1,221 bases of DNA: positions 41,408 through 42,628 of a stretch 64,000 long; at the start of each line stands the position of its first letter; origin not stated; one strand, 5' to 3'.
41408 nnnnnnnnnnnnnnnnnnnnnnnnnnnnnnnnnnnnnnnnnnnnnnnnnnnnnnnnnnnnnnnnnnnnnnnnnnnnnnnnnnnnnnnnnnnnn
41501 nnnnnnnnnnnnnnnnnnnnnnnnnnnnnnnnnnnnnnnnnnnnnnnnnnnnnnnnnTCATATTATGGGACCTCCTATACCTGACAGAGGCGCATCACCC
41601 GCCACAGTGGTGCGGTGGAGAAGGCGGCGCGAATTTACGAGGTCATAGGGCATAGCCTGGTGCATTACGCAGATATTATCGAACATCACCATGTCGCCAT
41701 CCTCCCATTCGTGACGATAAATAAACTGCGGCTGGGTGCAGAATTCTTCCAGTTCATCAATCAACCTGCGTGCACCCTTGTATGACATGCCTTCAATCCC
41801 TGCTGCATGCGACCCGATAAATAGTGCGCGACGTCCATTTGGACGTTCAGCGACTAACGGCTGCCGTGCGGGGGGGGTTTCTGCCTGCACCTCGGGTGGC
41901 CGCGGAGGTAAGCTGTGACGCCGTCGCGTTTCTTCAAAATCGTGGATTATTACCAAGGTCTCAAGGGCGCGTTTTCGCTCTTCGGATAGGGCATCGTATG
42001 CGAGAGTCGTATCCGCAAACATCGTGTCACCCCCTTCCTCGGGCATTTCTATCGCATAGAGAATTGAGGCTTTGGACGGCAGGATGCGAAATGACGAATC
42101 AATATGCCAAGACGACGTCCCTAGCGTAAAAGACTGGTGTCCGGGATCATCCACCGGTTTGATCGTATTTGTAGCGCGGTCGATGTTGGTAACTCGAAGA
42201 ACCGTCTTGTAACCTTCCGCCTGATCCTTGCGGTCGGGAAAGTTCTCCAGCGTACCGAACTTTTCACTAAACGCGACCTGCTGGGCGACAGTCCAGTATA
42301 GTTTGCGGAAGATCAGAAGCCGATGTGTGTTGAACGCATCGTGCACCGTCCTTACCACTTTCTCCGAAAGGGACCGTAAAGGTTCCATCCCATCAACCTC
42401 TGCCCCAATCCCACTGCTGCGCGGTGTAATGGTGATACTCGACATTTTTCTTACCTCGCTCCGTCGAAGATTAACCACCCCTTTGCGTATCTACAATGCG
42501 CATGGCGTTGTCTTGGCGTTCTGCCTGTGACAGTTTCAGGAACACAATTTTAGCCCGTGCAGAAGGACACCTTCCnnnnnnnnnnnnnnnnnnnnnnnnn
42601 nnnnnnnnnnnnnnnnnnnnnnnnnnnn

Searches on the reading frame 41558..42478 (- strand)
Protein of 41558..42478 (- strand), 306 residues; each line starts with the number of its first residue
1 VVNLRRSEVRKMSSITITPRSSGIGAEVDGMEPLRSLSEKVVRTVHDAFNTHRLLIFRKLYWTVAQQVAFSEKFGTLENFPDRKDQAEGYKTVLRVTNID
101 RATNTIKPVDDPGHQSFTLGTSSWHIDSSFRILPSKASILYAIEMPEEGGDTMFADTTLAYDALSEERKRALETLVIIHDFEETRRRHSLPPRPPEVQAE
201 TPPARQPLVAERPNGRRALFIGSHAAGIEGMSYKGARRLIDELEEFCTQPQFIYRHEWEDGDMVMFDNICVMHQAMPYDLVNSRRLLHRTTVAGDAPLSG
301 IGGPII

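Call 11: search_protein_families(library=pfam, proteins=[window:41558-42478:-], max_evalue=0.00001)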
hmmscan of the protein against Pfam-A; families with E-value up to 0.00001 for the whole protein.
window:41558-42478:- (306 aa): 1 family
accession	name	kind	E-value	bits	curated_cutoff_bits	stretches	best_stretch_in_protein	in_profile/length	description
PF02668.22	TauD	-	1.5e-58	199.3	27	1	18-291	3-267/267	Taurine catabolism dioxygenase TauD, TfdA family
